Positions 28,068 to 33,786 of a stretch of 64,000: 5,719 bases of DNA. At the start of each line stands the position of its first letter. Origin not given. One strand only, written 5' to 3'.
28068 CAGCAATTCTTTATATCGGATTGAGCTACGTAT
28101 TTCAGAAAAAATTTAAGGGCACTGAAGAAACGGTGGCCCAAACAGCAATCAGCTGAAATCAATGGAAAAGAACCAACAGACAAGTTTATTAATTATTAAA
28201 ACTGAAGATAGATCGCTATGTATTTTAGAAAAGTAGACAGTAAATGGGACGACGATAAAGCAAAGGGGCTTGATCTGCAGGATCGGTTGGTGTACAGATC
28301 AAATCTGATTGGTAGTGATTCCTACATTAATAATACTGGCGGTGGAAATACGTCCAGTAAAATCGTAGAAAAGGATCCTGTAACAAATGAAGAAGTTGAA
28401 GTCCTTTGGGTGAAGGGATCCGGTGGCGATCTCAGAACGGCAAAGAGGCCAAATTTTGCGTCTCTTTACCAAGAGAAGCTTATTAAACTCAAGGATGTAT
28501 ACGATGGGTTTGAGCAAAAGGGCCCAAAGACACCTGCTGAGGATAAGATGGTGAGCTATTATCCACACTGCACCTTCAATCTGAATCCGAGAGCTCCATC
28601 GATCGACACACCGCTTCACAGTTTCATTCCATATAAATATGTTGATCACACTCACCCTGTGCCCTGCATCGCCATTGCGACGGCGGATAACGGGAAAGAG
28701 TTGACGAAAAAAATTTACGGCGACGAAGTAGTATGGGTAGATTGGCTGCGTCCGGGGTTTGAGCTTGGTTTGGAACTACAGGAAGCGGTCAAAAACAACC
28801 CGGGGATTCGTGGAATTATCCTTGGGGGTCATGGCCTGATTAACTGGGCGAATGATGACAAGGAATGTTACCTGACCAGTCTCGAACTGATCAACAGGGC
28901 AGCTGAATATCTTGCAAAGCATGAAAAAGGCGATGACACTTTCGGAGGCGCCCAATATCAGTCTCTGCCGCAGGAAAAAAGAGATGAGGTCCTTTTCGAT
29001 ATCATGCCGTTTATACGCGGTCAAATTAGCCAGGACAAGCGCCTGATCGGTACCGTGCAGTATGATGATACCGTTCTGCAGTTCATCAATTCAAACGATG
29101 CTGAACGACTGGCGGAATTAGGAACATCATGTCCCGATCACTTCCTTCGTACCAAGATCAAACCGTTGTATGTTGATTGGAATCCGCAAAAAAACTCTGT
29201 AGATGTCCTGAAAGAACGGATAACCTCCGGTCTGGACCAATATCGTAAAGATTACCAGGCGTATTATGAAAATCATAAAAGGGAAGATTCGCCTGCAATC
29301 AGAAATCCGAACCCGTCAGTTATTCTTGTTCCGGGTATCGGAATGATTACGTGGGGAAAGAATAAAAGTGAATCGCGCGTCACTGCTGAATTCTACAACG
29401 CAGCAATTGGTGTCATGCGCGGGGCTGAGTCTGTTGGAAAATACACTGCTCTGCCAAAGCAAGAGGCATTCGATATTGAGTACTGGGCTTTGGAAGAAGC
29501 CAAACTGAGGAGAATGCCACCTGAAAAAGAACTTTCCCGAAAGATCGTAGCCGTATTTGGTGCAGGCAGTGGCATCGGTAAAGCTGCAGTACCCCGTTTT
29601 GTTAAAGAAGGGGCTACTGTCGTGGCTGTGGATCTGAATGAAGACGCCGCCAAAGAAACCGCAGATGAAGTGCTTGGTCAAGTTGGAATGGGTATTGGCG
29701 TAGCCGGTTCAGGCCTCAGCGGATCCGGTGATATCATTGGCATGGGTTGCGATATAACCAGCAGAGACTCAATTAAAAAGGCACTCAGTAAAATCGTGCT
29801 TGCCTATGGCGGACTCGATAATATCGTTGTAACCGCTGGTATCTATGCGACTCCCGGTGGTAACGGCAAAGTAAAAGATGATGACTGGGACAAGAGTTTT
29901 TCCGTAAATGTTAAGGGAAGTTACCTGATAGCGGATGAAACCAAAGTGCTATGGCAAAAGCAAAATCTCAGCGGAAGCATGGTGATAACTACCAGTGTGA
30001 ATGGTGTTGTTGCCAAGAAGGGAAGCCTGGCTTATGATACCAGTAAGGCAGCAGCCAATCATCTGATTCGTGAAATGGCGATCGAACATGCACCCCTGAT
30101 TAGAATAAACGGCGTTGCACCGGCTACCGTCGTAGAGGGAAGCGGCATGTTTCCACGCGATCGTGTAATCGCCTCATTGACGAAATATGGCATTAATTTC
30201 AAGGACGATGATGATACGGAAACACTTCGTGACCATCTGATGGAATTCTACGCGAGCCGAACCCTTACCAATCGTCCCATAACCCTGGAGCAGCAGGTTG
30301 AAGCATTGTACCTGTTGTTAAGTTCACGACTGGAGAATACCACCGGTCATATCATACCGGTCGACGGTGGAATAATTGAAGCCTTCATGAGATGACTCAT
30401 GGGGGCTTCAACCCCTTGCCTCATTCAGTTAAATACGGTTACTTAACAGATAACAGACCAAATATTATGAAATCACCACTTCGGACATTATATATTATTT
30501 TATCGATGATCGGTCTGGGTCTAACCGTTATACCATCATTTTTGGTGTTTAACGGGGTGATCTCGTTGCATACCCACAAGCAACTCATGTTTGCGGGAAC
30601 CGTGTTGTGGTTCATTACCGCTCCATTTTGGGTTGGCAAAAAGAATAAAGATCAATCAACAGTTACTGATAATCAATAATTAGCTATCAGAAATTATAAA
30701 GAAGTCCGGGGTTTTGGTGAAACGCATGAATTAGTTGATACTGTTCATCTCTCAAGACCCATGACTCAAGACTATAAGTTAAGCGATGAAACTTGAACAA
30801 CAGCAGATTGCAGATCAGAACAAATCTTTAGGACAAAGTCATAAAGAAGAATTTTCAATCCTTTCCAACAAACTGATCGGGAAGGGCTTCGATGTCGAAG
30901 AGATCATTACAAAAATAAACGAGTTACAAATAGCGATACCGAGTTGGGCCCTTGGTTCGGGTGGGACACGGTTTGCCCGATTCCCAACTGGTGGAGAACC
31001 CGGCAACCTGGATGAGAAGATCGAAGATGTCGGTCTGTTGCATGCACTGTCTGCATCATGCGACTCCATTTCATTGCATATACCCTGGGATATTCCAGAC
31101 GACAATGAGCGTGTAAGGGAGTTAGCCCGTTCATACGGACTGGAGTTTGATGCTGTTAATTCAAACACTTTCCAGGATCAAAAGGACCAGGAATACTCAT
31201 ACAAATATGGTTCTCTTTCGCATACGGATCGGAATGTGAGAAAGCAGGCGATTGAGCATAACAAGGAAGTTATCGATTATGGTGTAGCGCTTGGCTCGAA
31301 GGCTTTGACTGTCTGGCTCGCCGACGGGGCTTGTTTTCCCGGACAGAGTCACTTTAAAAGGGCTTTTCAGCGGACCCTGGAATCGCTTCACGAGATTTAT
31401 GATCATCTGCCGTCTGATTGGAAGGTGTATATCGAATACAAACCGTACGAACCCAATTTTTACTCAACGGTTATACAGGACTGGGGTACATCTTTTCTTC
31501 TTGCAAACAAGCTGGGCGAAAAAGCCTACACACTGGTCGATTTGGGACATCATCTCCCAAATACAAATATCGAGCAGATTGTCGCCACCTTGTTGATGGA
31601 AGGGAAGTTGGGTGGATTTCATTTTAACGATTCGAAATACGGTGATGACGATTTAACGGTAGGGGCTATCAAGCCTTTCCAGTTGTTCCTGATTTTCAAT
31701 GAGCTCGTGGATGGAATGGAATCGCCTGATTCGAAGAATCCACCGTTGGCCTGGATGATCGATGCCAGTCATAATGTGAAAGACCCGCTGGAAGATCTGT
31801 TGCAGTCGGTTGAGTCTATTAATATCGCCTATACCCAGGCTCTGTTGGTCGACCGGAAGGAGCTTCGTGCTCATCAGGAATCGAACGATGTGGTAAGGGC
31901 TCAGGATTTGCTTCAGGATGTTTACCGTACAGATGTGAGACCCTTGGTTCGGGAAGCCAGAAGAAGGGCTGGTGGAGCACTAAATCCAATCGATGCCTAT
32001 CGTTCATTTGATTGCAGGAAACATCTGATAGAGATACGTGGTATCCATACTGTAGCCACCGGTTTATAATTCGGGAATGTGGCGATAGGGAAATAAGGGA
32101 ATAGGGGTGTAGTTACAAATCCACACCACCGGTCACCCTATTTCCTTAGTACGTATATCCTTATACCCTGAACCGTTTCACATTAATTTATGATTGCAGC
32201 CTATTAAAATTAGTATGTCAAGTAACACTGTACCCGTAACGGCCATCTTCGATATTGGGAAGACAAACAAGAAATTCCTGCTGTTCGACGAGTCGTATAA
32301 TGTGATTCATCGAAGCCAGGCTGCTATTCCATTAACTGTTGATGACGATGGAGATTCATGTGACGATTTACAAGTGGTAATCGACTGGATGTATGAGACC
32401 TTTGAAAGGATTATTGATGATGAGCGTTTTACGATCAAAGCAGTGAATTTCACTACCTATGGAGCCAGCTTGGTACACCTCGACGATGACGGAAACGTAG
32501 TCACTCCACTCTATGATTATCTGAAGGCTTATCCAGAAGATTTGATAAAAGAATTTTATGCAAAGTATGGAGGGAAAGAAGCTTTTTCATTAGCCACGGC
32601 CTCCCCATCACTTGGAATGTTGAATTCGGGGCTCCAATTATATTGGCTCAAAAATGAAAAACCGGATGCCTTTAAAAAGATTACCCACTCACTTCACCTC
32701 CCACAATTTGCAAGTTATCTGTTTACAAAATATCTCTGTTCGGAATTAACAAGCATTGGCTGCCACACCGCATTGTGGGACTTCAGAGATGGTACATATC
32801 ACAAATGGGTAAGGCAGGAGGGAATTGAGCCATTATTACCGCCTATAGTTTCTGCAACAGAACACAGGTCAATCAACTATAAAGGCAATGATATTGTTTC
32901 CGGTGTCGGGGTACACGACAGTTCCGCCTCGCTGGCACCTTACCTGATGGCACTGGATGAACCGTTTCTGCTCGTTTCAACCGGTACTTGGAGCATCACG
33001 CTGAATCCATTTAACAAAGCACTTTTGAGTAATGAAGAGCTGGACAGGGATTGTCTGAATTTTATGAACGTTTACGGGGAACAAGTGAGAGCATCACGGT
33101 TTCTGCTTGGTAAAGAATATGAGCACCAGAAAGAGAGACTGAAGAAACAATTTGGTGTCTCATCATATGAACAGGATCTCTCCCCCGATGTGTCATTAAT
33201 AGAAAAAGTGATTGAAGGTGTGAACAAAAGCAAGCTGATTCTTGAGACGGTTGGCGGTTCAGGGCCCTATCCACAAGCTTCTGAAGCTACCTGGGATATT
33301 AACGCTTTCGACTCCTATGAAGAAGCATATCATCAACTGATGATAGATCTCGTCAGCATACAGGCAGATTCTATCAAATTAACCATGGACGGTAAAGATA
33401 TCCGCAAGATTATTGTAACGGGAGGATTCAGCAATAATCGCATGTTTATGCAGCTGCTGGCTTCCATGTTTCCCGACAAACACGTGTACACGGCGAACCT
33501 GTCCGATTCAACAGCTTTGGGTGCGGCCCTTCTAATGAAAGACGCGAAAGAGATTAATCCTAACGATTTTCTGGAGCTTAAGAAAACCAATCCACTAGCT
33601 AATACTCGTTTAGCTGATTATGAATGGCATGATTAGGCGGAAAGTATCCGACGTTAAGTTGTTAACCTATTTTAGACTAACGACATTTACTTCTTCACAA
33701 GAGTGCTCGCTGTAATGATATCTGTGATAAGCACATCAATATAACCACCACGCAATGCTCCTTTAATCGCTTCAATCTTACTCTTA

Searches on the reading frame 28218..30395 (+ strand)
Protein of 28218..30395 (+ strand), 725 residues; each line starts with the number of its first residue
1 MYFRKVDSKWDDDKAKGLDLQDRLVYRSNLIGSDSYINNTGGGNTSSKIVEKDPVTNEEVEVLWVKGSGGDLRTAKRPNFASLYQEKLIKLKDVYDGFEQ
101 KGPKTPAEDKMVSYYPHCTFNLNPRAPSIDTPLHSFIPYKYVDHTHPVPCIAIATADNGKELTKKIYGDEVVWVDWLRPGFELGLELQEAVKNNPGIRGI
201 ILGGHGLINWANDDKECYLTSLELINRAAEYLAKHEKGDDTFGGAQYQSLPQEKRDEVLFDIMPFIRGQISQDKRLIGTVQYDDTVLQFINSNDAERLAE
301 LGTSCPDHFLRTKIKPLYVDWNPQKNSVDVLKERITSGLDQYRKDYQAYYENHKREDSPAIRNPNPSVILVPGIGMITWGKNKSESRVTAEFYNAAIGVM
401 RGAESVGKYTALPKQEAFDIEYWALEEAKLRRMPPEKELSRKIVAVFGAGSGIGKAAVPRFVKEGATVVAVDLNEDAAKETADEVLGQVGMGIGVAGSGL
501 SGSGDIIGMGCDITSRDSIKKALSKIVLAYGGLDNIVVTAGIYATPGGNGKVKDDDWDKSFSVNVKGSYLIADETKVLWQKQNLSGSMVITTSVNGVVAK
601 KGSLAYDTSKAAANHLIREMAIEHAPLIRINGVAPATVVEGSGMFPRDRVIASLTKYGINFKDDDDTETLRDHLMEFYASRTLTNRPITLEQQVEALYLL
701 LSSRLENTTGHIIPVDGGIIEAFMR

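Call 12: search_protein_families(library=pfam, proteins=[window:28218-30395:+], max_evalue=0.00001)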
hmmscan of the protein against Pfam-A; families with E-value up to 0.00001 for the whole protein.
window:28218-30395:+ (725 aa): 4 families
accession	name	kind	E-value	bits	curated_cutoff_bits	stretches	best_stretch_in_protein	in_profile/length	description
PF00106.31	adh_short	-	3.7e-33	115.1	26.6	1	442-638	1-182/195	short chain dehydrogenase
PF13561.12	adh_short_C2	-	9.2e-32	110.9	27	1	448-638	1-176/236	Enoyl-(Acyl carrier protein) reductase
PF00596.27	Aldolase_II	-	1.2e-13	51.8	22.2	1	39-228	17-179/183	Class II Aldolase and Adducin N-terminal domain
PF08659.16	KR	-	8.7e-06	26.2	22.6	0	446-621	5-164/180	KR domain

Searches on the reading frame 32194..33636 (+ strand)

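Call 12: search_protein_families(library=pfam, proteins=[window:32194-33636:+], max_evalue=0.00001)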
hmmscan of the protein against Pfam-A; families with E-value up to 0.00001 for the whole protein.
window:32194-33636:+ (480 aa): 3 families
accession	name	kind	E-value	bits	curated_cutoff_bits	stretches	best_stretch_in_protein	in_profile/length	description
PF21546.3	FGGY_C_2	-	7e-22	78.5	27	1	256-450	2-187/191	Carbohydrate kinase FGGY, C-terminal domain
PF00370.27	FGGY_N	-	8.7e-15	55.4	28.8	1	18-223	4-211/245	FGGY family of carbohydrate kinases, N-terminal domain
PF02782.22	FGGY_C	-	5.9e-09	36.4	27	1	397-447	143-193/198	FGGY family of carbohydrate kinases, C-terminal domain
